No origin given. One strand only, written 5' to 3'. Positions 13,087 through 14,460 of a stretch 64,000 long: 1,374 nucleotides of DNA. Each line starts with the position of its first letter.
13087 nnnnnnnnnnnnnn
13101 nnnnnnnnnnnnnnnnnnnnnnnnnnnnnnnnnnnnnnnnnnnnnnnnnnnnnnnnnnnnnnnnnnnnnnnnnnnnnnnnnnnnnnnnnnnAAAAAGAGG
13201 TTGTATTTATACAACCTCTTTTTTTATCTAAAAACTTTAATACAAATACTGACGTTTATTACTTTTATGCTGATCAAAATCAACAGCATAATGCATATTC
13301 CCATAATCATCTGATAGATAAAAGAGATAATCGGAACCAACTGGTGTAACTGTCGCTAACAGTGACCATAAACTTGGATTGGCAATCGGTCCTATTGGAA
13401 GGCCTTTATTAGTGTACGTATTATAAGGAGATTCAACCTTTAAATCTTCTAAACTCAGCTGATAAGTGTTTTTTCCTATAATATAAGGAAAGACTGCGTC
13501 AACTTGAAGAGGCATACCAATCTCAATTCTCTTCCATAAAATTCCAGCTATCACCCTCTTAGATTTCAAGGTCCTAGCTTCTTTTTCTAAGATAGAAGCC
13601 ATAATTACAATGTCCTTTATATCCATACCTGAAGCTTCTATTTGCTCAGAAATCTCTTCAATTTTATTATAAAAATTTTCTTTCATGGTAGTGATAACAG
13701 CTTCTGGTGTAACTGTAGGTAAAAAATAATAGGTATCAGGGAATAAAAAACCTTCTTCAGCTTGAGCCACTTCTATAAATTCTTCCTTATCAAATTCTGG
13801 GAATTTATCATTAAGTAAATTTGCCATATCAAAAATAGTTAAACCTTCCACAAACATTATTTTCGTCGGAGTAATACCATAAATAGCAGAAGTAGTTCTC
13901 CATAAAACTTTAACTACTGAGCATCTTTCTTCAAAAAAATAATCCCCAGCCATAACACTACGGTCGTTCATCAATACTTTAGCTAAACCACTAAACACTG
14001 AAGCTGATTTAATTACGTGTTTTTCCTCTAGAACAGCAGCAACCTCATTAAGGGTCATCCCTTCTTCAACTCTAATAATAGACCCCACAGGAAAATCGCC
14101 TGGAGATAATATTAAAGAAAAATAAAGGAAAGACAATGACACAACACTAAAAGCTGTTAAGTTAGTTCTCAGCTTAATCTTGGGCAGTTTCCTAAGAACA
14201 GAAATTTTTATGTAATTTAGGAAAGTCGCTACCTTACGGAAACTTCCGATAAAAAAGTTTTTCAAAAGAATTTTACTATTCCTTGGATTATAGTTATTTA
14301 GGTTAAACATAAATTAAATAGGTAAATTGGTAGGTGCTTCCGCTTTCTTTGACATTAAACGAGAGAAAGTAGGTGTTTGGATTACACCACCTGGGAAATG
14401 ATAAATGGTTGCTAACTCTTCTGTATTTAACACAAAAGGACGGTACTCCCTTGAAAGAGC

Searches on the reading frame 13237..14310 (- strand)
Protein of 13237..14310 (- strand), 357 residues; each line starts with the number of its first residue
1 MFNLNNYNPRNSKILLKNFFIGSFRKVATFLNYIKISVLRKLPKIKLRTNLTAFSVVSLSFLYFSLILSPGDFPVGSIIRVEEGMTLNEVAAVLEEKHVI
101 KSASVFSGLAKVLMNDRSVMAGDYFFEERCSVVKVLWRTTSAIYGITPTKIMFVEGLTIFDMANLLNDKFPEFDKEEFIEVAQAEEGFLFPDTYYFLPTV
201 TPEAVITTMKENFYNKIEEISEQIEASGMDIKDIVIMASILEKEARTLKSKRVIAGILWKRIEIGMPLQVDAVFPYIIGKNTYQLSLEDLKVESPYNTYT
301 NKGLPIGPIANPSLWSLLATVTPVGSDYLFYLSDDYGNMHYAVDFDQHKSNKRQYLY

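Call 20: search_protein_families(library=pfam, proteins=[window:13237-14310:-], max_evalue=0.001)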
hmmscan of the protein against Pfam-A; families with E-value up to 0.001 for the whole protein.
window:13237-14310:- (357 aa): 1 family
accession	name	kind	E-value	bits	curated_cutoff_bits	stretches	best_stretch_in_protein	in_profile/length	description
PF02618.21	YceG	-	2.1e-65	221.4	32.4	1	79-354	1-275/275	YceG-like family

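Call 99: search_protein_families(library=ncbifam, proteins=[window:13237-14310:-], max_evalue=0.01)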
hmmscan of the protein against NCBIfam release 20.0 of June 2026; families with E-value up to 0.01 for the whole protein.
window:13237-14310:- (357 aa): 2 families
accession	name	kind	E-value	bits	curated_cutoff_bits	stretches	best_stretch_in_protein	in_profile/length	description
TIGR00247.1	TIGR00247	hypoth_equivalog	6.9e-51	173.3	103.4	1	55-356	16-341/347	endolytic transglycosylase MltG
NF007619.0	PRK10270.1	equivalog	1.7e-27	96.4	532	1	91-356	54-331/340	cell division protein YceG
